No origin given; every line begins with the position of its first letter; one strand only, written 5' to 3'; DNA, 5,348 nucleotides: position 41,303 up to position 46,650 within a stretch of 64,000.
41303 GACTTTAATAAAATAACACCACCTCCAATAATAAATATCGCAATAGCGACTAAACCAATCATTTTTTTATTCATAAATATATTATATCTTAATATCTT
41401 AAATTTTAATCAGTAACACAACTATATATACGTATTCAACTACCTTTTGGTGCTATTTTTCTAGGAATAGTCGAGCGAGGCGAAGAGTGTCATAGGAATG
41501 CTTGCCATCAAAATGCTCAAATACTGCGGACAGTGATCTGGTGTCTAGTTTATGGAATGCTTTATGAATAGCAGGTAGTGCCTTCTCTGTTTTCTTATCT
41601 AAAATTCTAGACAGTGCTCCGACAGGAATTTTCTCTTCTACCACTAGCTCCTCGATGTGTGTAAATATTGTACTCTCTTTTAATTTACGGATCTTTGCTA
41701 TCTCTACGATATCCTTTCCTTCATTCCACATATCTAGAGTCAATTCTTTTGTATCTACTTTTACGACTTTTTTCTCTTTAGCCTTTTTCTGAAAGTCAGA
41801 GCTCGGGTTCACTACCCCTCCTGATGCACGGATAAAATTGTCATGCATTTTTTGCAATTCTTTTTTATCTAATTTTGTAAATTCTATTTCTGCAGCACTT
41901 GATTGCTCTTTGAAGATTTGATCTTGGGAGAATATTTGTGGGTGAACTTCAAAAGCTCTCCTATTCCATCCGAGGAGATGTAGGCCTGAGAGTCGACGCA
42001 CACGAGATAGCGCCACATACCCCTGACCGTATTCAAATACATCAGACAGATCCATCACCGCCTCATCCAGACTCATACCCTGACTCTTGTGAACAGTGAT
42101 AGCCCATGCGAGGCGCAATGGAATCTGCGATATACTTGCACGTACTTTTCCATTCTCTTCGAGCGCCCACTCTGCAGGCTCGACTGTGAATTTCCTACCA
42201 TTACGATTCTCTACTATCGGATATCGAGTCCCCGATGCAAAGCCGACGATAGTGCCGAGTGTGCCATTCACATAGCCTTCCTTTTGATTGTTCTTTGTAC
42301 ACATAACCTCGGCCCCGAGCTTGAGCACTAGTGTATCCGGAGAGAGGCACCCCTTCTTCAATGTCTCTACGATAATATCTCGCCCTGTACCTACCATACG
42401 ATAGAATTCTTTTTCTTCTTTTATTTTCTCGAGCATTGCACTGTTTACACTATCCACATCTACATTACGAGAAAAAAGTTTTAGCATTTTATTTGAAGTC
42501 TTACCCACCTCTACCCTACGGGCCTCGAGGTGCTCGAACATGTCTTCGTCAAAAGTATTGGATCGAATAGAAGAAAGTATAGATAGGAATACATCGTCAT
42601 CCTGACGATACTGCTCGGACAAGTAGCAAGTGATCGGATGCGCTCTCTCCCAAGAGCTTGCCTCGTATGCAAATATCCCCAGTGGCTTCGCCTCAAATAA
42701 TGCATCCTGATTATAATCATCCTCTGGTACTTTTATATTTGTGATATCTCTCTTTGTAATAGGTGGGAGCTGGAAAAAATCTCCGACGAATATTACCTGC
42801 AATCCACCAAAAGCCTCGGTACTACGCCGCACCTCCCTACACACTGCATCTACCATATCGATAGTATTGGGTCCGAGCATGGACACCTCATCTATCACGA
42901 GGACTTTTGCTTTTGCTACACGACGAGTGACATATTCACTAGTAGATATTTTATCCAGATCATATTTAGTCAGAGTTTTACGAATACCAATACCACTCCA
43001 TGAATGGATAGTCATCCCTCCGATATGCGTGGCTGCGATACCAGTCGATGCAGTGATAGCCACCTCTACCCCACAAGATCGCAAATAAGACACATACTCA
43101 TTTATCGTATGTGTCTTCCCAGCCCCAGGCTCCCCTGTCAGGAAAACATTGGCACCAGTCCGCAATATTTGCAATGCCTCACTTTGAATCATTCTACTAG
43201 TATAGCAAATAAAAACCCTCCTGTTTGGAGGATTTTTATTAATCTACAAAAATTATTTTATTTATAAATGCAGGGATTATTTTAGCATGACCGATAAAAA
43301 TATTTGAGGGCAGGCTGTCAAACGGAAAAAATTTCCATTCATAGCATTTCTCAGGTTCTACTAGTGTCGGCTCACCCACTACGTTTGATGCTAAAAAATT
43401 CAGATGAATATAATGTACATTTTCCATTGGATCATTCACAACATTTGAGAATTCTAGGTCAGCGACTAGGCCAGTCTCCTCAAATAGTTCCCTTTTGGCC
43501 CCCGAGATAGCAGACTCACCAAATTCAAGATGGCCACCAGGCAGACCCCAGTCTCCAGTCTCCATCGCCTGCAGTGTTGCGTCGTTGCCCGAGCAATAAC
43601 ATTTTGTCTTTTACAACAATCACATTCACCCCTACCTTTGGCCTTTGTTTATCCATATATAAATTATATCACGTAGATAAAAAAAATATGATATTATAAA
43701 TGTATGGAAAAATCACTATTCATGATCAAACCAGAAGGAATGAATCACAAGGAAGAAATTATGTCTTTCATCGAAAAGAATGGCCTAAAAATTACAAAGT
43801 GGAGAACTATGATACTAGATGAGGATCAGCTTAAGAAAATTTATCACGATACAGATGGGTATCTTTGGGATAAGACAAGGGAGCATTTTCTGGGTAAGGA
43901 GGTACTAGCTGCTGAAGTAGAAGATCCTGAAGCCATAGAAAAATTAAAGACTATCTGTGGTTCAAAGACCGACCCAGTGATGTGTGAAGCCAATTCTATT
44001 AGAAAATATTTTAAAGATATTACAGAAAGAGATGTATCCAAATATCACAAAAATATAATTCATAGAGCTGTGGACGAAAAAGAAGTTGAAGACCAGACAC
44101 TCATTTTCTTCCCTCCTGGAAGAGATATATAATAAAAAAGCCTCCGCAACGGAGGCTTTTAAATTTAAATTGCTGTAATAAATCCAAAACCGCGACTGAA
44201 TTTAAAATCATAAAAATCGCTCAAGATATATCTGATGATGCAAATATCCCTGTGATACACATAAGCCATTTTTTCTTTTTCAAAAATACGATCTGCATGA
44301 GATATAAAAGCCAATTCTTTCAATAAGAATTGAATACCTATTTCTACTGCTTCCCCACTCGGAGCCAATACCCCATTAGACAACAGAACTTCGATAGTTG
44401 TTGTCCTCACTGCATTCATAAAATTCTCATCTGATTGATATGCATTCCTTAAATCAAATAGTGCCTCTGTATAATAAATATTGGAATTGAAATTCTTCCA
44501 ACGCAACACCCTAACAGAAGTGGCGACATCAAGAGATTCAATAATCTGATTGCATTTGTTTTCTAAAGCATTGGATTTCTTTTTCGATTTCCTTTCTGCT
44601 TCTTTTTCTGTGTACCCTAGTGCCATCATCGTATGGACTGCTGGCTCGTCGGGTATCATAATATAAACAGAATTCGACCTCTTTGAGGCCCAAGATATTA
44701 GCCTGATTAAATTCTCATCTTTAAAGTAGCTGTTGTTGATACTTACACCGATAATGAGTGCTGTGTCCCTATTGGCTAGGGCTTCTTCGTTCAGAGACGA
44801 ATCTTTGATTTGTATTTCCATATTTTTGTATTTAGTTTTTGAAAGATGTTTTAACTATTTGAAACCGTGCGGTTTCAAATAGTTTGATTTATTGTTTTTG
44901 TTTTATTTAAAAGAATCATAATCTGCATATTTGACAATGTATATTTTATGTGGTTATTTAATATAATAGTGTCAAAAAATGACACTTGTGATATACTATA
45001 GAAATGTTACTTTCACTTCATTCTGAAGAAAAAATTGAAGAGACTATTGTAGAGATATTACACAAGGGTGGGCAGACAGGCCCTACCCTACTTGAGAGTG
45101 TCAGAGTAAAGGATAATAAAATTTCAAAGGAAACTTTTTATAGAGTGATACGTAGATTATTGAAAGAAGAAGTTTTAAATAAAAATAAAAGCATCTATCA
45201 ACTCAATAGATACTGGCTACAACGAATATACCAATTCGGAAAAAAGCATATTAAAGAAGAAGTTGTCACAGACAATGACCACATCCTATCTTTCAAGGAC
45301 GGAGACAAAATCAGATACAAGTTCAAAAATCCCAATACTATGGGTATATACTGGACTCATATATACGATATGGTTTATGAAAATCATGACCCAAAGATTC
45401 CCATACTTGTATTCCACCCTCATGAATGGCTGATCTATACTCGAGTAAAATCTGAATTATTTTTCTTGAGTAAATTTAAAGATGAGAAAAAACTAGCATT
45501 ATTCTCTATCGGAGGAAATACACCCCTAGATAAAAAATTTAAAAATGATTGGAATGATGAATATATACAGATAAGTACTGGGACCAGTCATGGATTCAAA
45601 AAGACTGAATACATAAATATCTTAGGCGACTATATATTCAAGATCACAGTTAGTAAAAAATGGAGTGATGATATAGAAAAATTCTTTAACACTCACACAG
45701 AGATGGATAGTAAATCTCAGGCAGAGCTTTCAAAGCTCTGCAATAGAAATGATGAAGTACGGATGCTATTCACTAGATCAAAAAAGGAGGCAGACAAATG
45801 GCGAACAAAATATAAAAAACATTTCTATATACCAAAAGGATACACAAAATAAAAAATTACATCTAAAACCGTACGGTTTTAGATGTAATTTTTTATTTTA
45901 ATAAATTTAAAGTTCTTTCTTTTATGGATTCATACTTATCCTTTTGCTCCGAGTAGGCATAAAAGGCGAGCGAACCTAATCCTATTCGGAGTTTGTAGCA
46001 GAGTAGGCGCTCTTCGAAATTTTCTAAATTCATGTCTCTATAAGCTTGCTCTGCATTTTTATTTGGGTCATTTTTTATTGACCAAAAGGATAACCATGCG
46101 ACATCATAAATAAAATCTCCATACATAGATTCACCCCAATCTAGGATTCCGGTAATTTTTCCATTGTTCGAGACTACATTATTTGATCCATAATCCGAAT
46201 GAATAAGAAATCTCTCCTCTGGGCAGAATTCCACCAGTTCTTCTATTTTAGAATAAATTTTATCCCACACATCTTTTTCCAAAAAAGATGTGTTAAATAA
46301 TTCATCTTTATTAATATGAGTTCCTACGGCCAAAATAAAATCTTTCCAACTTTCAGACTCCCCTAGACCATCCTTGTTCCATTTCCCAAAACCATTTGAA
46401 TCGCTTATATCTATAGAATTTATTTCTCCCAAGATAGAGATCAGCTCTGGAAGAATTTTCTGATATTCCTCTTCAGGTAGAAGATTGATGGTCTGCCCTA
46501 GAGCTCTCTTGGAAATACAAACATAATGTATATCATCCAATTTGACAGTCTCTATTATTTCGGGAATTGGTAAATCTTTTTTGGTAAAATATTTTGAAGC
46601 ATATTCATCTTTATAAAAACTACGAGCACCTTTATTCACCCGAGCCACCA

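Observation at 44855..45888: Two near-identical 18-bp palindromes bracket the winged-helix gene next to the CDPS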

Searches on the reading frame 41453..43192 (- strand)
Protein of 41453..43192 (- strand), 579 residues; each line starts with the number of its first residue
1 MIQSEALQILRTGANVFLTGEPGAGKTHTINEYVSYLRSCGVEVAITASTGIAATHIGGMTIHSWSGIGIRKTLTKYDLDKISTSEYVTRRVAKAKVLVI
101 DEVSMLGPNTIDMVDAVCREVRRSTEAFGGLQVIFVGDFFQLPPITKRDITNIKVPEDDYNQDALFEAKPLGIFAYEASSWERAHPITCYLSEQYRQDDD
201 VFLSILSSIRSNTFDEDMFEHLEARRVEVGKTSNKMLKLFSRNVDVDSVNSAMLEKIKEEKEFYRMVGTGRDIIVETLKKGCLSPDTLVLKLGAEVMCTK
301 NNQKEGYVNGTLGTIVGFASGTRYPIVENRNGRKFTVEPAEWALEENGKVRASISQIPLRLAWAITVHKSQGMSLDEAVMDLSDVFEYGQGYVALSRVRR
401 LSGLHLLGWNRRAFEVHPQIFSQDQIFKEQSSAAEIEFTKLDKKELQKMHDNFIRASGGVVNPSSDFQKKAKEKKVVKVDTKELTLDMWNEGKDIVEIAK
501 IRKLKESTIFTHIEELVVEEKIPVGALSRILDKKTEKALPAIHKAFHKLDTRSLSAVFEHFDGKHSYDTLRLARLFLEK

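Call 5: search_protein_families(library=pfam, proteins=[window:41453-43192:-], max_evalue=0.1)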
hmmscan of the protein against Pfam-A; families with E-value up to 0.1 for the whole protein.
window:41453-43192:- (579 aa): 21 families
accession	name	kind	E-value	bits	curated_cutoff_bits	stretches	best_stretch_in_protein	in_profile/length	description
PF05970.20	PIF1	-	4.4e-32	111.9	25.9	1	11-148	20-158/223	PIF1-like helicase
PF14493.12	HTH_40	-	3.8e-19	69.2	27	1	481-574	1-89/89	Helix-turn-helix domain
PF13245.12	AAA_19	-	4.4e-16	59.7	25.1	1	3-145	1-132/134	AAA domain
PF13604.12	AAA_30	-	2.6e-14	53.8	27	1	3-147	6-133/191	AAA domain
PF21530.3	Pif1_2B_dom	-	4.3e-09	36.4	23.9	1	276-318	4-47/47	DNA helicase Pif1, 2B domain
PF13401.12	AAA_22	-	2.2e-07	31.7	27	1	13-137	5-122/130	AAA domain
PF07728.20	AAA_5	-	3e-05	24.5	22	1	15-126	1-98/139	AAA domain (dynein-related subfamily)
PF03266.21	NTPase_1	-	0.00096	19.5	23.9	1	15-45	1-31/168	NTPase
PF18335.7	SH3_13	-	0.0014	18.8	41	1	290-319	26-55/65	ATP-dependent RecD-like DNA helicase SH3 domain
PF13191.12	AAA_16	-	0.0021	19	32.6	1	8-40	17-51/167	AAA ATPase domain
PF20720.3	nSTAND3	-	0.0027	17.8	27.2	1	5-45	9-49/155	Novel STAND NTPase 3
PF13479.12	AAA_24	-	0.0031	17.8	27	1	13-118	2-88/195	AAA domain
PF13538.12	UvrD_C_2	-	0.0039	17.5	27.4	1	361-399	1-46/52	UvrD-like helicase C-terminal domain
PF02689.20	Herpes_Helicase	-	0.0056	15.2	27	0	364-400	732-770/808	Helicase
PF13086.12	AAA_11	-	0.0059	16.8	27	0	7-38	10-42/257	AAA domain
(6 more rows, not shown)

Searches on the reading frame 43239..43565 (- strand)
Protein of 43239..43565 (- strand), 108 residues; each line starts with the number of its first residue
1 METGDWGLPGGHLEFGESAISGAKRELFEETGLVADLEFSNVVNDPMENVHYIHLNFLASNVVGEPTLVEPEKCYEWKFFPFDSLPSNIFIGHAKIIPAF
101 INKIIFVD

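Call 5: search_protein_families(library=pfam, proteins=[window:43239-43565:-], max_evalue=0.1)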
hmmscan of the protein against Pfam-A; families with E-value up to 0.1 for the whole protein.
window:43239-43565:- (108 aa): 1 family
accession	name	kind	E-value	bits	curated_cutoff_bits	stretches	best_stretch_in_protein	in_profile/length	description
PF00293.34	NUDIX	-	4e-15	56.4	21.1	1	4-100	29-134/134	NUDIX domain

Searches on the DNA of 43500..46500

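Call 56: search_rna_families(source=window, start=43500, end=46500, threshold=evalue, max_evalue=1)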
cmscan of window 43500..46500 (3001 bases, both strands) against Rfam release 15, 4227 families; matches with E-value up to 1: 7.
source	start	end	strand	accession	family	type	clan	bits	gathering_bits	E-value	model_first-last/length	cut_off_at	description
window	44131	44232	-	RF01859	Phe_leader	Cis-reg; leader;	-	34.3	55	0.0031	1-125/125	no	Phenylalanine leader peptide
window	45849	45896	-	RF03623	mir-1252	Gene; miRNA;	-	29.7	70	0.029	1-65/65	no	mir-1252 microRNA precursor family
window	44088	44165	+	RF01859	Phe_leader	Cis-reg; leader;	-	28.4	55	0.064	1-125/125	no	Phenylalanine leader peptide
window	45849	45896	-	RF04210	MIR8643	Gene; miRNA;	-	26.6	135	0.019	1-150/150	no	MIR8643 microRNA precursor family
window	45848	45897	-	RF04108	mir-2513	Gene; miRNA;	-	24.7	89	0.11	1-120/120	no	mir-2513 microRNA precursor family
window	45842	45904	-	RF04199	MIR6027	Gene; miRNA;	-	23.6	95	0.064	1-159/159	no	MIR6027 microRNA precursor family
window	44134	44262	-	RF04180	BTnc231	Gene; sRNA;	-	21.9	80.4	0.18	1-154/154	no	Bacteroides sRNA BTnc231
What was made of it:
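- Tried and rejected: A scan of 43500-46500 at E<=1 gave only sub-threshold generic hairpin and terminator matches (call 56).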
